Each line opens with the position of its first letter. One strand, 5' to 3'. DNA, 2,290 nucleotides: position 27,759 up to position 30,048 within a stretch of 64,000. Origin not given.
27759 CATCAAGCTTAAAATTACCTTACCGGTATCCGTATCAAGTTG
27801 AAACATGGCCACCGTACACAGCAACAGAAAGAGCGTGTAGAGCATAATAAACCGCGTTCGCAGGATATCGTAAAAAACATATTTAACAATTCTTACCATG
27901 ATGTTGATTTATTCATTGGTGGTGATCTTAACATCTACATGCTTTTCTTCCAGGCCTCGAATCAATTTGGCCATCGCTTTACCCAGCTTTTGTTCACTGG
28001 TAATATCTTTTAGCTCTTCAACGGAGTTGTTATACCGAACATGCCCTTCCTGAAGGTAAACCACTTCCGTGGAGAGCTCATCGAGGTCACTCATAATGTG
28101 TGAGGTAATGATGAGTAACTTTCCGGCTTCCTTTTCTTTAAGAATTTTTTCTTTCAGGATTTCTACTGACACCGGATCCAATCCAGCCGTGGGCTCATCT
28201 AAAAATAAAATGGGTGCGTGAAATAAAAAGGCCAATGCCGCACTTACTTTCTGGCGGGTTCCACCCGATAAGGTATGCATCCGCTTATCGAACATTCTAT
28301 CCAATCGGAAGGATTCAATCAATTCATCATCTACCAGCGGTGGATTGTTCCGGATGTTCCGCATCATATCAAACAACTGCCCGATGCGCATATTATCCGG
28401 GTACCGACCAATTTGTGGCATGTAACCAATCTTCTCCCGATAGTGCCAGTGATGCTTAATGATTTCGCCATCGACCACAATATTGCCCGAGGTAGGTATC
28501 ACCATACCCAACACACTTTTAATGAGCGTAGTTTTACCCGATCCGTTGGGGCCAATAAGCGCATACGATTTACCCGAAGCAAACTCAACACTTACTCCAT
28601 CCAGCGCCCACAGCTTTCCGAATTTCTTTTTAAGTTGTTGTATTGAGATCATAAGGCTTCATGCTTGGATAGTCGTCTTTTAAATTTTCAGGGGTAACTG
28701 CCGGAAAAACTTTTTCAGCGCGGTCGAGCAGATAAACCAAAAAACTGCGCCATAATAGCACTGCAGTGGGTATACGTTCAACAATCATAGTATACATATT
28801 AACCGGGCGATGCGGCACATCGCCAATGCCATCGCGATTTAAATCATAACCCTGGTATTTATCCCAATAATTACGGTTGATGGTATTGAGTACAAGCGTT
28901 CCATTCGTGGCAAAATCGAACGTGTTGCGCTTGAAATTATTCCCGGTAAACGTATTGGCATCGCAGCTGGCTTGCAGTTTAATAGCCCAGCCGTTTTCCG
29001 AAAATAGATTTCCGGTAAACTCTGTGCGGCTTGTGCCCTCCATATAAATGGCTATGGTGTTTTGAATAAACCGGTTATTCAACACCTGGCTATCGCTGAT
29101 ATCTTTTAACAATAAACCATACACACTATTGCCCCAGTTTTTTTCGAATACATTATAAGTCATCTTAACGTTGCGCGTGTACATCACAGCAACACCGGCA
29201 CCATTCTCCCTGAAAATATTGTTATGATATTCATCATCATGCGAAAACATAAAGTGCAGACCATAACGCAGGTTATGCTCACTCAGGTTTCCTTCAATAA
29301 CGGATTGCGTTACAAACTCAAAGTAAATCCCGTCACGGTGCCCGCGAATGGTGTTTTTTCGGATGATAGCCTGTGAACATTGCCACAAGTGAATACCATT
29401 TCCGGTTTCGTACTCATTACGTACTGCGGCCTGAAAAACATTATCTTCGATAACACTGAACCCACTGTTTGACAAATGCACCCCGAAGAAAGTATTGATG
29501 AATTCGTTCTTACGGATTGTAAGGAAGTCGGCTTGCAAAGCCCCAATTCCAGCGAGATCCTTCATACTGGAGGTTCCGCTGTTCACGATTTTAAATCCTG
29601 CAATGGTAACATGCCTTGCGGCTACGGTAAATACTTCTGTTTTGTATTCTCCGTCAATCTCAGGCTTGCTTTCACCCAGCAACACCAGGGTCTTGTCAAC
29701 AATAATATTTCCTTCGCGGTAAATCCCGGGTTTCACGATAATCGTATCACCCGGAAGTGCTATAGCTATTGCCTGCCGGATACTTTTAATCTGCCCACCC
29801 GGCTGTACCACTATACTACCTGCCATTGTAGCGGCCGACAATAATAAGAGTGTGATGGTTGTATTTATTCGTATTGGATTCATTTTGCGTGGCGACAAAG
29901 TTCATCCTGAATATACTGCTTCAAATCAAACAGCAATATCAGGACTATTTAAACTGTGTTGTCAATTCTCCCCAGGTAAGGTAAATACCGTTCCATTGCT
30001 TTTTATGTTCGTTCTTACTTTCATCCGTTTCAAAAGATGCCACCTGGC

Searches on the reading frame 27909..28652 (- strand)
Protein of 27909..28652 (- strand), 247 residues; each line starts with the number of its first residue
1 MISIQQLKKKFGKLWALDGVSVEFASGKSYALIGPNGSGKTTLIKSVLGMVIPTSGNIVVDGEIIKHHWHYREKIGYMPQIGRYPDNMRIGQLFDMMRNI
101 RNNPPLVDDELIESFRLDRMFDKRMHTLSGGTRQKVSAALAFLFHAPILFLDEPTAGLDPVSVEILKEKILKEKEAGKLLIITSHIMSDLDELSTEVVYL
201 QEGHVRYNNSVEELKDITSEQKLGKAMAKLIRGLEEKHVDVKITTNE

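Call 74: search_protein_families(library=pfam, proteins=[window:27909-28652:-], max_evalue=0.0001)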
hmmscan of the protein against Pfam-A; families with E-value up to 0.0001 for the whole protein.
window:27909-28652:- (247 aa): 4 families
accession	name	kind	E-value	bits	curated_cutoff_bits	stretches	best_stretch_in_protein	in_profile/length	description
PF00005.33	ABC_tran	-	2.4e-27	96.7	25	1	17-156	1-137/137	ABC transporter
PF13304.12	AAA_21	-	1.6e-13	51.9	27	1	85-185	181-298/304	AAA domain, putative AbiEii toxin, Type IV TA system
PF02463.25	SMC_N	-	2.3e-08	34.2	40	0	126-184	135-197/220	RecF/RecN/SMC N terminal domain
PF13555.12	AAA_29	-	8.2e-05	22.7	27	0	18-54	13-49/61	P-loop containing region of AAA domain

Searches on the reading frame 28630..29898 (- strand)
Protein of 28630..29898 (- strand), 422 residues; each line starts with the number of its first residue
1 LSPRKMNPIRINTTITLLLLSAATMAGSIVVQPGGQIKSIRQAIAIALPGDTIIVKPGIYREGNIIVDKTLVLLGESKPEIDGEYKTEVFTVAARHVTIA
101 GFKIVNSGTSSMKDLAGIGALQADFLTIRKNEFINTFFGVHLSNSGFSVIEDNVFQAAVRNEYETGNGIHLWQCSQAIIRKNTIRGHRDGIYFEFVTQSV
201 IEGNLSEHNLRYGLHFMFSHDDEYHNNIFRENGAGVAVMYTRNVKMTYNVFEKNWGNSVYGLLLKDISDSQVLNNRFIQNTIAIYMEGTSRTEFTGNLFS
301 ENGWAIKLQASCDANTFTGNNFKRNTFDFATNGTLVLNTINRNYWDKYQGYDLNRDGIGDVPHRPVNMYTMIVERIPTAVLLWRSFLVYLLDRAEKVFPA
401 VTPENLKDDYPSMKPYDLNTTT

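Call 74: search_protein_families(library=pfam, proteins=[window:28630-29898:-], max_evalue=0.0001)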
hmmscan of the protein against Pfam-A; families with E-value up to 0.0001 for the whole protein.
window:28630-29898:- (422 aa): 3 families
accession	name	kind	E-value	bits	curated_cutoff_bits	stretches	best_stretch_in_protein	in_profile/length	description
PF13229.12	Beta_helix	-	4.2e-43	147.2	25.9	3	167-322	1-158/158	Right handed beta helix region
PF05048.19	NosD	-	8.9e-35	120.5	23.6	1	164-350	14-212/212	Periplasmic copper-binding protein (NosD)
PF07602.17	DUF1565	-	4.5e-05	23.3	20.3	0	92-238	102-204/257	Protein of unknown function (DUF1565)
